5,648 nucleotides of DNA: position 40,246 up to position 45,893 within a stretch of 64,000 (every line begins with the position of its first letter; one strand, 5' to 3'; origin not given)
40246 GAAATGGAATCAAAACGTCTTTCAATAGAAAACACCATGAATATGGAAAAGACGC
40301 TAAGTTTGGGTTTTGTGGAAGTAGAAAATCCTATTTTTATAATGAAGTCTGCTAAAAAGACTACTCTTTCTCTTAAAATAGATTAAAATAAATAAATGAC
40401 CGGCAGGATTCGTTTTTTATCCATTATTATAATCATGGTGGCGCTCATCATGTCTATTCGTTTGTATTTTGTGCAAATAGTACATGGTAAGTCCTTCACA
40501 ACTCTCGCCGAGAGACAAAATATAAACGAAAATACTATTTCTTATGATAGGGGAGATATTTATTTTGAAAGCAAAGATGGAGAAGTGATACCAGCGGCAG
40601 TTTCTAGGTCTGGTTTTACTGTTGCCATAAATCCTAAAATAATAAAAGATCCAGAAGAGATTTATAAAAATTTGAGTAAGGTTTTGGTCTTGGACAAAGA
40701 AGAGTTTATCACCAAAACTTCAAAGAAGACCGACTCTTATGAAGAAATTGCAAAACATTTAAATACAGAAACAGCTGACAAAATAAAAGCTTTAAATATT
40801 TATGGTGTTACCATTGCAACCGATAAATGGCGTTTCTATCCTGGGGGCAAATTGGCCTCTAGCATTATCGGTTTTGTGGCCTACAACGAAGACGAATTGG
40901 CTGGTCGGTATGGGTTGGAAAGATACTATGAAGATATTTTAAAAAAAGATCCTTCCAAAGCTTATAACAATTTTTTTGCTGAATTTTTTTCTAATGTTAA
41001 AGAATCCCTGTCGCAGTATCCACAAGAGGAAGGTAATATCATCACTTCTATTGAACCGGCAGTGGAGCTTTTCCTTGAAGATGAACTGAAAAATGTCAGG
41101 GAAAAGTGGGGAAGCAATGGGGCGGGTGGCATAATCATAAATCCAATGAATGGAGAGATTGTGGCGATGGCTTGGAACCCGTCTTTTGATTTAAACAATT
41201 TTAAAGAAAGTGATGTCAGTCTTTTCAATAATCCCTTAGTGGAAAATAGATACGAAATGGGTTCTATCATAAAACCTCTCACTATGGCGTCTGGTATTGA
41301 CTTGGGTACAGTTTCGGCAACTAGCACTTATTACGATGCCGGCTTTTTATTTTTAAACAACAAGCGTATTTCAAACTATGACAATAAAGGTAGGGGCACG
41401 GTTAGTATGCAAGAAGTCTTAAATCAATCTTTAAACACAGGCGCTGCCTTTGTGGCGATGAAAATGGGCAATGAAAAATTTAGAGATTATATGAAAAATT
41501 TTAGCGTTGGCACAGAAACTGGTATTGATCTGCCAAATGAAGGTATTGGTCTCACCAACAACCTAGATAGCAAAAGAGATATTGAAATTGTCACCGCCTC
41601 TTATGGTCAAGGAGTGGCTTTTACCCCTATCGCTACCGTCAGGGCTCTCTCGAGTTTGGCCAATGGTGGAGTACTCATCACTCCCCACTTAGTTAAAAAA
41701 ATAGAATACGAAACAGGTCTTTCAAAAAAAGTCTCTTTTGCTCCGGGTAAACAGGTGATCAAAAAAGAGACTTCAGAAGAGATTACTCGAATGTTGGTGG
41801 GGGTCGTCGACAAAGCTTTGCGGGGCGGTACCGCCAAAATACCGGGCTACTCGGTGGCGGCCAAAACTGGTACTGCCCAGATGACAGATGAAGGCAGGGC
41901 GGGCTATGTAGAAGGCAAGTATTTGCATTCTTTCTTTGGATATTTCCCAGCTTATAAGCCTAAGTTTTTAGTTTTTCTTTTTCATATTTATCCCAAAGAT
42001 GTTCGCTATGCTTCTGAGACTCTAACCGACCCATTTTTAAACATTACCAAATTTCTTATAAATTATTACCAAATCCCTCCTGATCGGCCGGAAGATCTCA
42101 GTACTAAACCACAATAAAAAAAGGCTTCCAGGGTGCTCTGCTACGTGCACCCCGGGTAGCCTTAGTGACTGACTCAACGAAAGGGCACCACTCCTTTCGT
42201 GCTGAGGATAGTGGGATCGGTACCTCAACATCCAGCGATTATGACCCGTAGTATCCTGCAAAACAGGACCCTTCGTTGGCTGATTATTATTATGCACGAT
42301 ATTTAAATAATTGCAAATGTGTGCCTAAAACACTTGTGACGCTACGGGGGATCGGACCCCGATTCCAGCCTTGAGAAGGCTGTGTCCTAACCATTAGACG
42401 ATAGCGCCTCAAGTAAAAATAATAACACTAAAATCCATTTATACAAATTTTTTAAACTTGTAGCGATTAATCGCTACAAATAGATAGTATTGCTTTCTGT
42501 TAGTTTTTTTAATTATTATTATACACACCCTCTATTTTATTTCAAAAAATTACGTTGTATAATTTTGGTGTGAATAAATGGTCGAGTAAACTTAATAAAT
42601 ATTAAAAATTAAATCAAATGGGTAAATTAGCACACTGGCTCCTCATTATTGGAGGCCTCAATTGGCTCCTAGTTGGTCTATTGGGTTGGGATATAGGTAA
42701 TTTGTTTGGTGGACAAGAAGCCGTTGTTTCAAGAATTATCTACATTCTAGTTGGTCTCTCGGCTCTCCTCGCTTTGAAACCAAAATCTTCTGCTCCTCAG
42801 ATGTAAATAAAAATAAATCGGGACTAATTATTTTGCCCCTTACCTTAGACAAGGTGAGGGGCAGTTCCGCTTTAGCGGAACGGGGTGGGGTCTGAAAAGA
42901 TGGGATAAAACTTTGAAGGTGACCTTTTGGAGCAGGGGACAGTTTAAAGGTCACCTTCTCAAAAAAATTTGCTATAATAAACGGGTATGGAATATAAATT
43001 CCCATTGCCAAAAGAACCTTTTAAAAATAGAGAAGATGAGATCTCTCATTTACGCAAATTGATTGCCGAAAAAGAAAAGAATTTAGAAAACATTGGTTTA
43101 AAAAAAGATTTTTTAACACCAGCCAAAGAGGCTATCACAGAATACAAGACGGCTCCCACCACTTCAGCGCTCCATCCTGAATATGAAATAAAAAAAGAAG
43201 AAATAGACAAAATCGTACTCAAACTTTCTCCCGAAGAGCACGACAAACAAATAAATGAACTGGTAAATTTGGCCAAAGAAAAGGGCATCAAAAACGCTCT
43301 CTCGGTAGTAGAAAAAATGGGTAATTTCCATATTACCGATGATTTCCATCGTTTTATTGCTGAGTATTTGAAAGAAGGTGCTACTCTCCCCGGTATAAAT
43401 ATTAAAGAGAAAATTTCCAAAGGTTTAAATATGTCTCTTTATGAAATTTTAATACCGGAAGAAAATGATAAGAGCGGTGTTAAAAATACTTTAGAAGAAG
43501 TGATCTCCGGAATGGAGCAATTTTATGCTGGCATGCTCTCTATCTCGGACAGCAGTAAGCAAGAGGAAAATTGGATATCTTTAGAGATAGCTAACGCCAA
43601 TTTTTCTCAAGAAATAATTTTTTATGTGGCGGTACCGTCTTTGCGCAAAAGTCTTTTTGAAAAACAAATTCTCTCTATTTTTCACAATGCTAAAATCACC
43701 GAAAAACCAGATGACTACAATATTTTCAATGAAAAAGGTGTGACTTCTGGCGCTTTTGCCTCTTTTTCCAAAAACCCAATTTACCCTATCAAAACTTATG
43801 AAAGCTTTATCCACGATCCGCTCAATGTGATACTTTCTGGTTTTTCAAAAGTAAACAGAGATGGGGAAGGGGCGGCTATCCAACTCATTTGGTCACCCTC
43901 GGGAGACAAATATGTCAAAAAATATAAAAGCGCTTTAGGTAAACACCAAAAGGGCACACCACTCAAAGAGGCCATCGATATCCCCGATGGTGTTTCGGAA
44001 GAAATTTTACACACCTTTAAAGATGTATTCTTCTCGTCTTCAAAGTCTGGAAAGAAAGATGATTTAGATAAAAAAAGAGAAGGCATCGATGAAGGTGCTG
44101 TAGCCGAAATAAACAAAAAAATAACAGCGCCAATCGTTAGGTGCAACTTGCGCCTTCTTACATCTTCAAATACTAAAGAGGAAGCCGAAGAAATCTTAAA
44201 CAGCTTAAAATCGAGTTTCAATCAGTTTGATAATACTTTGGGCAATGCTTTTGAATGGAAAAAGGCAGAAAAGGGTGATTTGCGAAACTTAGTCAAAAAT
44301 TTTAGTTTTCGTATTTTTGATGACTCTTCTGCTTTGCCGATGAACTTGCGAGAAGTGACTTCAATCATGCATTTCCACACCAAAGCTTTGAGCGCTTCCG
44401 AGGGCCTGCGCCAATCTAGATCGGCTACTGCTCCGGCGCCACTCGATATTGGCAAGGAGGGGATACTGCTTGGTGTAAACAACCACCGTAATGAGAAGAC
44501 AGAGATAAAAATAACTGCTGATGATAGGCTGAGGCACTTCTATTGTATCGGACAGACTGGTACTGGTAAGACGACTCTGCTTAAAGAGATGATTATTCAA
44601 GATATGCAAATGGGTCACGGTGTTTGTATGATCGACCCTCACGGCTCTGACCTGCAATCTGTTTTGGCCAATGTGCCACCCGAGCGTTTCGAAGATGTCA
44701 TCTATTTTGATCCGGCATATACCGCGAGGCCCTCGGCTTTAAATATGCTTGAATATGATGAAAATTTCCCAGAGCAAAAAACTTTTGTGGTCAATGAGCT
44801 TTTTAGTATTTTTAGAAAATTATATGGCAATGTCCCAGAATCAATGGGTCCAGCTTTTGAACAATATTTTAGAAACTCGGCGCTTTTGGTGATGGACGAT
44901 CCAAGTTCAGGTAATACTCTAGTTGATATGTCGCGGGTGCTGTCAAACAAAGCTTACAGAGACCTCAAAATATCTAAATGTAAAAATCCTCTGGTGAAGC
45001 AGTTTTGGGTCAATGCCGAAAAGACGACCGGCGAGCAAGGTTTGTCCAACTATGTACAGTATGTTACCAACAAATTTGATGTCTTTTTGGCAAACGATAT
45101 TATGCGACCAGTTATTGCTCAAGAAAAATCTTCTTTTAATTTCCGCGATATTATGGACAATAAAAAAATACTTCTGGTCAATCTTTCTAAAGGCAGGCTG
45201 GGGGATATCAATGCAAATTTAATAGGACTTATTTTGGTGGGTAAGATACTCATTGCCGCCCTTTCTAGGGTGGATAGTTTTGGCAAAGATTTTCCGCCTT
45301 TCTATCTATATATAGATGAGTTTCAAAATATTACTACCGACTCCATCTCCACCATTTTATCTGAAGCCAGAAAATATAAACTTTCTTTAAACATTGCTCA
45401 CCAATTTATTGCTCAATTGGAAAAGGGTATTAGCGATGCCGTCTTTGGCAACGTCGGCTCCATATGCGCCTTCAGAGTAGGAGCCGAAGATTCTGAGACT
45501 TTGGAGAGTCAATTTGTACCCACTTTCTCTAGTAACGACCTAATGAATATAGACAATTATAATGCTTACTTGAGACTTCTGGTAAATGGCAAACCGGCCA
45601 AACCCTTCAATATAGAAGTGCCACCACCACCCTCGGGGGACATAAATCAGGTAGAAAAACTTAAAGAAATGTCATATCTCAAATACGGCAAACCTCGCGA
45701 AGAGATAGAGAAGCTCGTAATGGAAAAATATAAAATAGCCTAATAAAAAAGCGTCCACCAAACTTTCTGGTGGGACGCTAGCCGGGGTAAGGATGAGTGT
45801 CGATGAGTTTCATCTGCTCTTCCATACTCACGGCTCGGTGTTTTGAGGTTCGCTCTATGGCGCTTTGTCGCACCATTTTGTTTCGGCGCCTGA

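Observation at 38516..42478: Perfect 20-bp palindrome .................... present twice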

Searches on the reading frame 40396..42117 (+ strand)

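Call 43: search_protein_families(library=pfam, proteins=[window:40396-42117:+], max_evalue=0.01)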
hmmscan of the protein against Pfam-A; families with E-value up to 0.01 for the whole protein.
window:40396-42117:+ (573 aa): 2 families
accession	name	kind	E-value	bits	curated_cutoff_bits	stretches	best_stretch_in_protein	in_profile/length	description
PF00905.27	Transpeptidase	-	2e-68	231.2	22.1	1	246-544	4-290/299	Penicillin binding protein transpeptidase domain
PF03717.20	PBP_dimer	-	5.1e-11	43.8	24.4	1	51-183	5-159/180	Penicillin-binding Protein dimerisation domain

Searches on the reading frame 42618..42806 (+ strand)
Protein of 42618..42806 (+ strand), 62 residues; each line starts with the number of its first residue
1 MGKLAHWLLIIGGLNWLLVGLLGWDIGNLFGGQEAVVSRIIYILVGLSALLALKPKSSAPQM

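Call 43: search_protein_families(library=pfam, proteins=[window:42618-42806:+], max_evalue=0.01)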
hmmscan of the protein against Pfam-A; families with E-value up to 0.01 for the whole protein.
window:42618-42806:+ (62 aa): 1 family
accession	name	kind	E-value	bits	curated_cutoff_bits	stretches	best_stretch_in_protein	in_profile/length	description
PF04070.17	DUF378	-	1.3e-17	63.9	25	1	3-53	5-56/60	Domain of unknown function (DUF378)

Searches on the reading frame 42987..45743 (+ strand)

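Call 43: search_protein_families(library=pfam, proteins=[window:42987-45743:+], max_evalue=0.01)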
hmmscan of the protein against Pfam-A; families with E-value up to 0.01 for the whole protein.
window:42987-45743:+ (918 aa): 5 families
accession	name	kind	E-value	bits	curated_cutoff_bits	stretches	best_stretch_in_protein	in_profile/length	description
PF12696.13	TraG-D_C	-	1.7e-05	25.2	22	1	771-830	1-65/126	TraM recognition site of TraD and TraG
PF01935.23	DUF87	-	4.9e-05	24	23.2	1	503-596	10-103/220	Helicase HerA, central domain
PF10412.15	TrwB_AAD_bind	-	8.2e-05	22.1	20.5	0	509-554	9-54/387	Type IV secretion-system coupling protein DNA-binding domain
PF13401.12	AAA_22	-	0.00052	20.8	27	0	517-557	7-48/130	AAA domain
PF13191.12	AAA_16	-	0.0016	19.4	32.6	0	511-535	20-44/167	AAA ATPase domain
